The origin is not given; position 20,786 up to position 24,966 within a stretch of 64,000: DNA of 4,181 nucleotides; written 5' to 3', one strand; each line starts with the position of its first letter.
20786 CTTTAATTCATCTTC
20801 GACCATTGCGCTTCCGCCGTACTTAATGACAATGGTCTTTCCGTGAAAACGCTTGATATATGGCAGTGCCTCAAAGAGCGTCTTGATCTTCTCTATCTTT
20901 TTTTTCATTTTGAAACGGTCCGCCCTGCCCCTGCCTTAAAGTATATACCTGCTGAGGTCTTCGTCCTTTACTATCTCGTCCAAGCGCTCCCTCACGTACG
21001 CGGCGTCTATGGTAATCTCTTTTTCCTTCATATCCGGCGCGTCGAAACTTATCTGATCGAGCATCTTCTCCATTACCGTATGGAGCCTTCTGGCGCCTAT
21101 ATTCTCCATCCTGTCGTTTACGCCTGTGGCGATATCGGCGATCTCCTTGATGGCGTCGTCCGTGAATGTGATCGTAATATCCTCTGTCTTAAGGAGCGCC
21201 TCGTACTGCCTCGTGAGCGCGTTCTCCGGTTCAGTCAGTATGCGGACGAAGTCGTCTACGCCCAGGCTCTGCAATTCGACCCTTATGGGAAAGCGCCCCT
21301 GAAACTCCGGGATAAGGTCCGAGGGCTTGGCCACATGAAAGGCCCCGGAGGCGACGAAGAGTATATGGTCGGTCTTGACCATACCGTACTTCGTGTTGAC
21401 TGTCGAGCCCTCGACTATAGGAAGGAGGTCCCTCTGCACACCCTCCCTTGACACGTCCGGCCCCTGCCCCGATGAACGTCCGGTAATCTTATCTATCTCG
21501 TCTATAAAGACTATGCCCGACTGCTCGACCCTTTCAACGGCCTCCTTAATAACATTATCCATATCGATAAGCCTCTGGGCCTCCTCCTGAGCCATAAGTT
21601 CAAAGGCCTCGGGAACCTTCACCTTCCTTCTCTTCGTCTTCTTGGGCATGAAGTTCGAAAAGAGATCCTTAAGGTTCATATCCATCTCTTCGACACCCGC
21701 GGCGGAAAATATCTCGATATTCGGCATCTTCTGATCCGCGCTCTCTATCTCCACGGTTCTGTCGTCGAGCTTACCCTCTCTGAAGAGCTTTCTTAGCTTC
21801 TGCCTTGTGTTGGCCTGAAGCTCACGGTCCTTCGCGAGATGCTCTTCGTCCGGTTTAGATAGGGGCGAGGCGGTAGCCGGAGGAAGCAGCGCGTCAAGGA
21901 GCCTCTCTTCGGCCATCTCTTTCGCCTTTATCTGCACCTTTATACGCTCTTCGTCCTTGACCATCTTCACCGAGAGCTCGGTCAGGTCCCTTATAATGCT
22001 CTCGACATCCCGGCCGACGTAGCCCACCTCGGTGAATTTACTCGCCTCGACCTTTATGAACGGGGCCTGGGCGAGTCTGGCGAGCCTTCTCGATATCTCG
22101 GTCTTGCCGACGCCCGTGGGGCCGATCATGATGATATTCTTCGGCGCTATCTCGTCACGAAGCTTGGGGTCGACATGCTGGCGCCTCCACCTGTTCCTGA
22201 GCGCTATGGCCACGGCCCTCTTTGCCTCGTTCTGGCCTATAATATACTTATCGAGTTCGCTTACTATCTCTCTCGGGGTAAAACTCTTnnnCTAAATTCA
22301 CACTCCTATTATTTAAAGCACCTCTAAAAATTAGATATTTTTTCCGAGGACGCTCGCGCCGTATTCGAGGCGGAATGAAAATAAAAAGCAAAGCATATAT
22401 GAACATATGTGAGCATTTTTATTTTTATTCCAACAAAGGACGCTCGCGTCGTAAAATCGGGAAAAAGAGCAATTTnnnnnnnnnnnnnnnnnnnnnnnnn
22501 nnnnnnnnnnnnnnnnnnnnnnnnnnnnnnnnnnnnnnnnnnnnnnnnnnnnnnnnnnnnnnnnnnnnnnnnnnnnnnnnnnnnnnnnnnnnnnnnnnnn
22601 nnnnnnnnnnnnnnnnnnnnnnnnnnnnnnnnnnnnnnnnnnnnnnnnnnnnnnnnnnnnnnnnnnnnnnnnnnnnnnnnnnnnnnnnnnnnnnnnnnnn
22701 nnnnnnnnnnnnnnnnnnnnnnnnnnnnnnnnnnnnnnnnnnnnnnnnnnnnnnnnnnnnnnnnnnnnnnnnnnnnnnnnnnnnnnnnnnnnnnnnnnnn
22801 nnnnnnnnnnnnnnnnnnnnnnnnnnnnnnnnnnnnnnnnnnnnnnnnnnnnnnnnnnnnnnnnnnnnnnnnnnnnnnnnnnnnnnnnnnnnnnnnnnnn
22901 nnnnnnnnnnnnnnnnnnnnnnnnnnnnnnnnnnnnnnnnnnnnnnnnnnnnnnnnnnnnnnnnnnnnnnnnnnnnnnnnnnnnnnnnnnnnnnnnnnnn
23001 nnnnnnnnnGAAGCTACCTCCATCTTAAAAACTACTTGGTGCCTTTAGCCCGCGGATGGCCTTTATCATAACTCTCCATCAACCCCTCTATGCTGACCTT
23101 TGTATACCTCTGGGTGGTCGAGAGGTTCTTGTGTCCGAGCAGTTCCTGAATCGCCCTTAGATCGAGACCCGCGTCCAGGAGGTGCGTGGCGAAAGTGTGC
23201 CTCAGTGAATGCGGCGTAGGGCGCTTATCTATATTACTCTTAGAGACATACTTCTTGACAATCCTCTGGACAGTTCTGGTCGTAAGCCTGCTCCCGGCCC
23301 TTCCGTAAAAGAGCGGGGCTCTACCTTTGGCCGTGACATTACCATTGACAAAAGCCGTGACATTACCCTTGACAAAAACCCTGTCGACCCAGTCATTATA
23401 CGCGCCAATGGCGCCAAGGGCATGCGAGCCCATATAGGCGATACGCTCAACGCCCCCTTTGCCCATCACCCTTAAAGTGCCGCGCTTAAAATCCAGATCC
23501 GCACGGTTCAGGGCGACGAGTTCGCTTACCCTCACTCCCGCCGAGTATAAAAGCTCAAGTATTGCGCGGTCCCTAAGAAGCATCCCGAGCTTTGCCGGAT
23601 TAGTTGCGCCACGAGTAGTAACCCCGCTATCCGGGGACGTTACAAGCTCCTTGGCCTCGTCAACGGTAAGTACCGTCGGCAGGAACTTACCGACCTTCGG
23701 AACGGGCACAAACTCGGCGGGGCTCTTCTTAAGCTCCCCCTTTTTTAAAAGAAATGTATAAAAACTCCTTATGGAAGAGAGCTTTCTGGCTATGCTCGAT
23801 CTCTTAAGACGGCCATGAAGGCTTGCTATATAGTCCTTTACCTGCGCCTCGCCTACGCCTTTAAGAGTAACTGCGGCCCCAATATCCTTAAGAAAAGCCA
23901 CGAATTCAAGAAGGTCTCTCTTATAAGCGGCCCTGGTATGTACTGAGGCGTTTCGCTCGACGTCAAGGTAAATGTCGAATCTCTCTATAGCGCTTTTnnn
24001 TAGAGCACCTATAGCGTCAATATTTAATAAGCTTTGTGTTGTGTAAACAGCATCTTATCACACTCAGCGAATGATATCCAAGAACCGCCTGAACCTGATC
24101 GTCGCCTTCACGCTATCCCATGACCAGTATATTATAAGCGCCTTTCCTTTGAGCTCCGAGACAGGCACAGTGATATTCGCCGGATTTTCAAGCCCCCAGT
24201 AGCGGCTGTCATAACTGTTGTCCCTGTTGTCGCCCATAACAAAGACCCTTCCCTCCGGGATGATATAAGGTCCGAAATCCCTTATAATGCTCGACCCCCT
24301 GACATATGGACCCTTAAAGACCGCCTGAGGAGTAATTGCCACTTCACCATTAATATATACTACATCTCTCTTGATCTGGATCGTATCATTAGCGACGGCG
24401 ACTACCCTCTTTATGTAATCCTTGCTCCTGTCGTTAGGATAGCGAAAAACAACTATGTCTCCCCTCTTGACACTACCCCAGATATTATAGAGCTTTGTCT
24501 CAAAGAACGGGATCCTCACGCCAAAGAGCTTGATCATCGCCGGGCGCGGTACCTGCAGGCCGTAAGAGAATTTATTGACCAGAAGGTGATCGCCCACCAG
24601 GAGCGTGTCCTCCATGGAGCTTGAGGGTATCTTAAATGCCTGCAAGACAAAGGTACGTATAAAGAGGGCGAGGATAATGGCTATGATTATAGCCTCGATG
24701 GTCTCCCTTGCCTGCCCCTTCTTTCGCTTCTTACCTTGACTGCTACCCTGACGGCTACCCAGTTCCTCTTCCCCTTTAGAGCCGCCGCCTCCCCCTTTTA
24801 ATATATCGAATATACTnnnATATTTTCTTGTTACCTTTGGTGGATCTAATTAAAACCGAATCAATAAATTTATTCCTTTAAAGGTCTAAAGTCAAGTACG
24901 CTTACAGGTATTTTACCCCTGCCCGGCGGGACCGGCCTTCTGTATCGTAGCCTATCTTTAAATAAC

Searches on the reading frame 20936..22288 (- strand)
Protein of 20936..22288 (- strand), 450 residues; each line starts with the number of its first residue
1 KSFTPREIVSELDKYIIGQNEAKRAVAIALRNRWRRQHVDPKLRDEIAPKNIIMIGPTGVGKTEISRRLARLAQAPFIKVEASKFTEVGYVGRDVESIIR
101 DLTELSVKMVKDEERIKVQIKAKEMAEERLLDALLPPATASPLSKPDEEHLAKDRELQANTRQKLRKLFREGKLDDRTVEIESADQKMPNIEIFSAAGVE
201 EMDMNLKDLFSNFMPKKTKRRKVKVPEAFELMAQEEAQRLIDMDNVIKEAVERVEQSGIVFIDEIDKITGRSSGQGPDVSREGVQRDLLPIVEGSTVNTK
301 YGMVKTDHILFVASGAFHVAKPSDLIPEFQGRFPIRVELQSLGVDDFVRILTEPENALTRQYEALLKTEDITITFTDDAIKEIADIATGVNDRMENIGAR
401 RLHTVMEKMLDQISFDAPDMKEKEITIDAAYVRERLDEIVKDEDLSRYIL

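Call 63: search_protein_families(library=pfam, proteins=[window:20936-22288:-], max_evalue=0.00001)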
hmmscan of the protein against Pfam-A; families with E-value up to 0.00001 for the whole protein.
window:20936-22288:- (450 aa): 3 families
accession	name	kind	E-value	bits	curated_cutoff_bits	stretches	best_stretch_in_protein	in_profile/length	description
PF07724.20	AAA_2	-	1.7e-34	119.7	27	1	197-336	12-166/166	AAA domain (Cdc48 subfamily)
PF00004.35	AAA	-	2.4e-16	60.8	21.2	1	224-339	37-129/131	ATPase family associated with various cellular activities (AAA)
PF07728.20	AAA_5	-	3.4e-07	30.8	22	0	51-87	1-38/139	AAA domain (dynein-related subfamily)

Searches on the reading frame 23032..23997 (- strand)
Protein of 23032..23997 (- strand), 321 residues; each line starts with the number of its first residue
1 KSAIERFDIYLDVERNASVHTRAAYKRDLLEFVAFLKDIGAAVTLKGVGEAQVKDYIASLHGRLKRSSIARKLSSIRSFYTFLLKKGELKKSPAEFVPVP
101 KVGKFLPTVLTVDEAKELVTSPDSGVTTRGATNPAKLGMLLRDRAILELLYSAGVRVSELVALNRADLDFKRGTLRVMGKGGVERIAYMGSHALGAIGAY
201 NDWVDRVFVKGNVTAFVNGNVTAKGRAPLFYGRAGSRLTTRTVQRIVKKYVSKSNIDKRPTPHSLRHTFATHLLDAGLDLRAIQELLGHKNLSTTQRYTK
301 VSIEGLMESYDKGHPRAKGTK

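Call 63: search_protein_families(library=pfam, proteins=[window:23032-23997:-], max_evalue=0.00001)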
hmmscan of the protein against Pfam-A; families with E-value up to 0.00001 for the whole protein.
window:23032-23997:- (321 aa): 2 families
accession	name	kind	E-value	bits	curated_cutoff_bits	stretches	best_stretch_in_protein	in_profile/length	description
PF00589.27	Phage_integrase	-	2.5e-41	141.7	27.1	1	141-302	22-169/172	Phage integrase family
PF02899.23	Phage_int_SAM_1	-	6e-19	68.5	22.3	1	4-87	1-83/83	Phage integrase, N-terminal SAM-like domain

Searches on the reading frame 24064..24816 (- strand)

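Call 63: search_protein_families(library=pfam, proteins=[window:24064-24816:-], max_evalue=0.00001)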
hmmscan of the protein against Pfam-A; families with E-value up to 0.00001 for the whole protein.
window:24064-24816:- (250 aa): 1 family
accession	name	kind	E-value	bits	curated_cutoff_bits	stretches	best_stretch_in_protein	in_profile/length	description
PF10502.14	Peptidase_S26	-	1.4e-47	162.2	22.9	1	37-231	2-168/168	Signal peptidase, peptidase S26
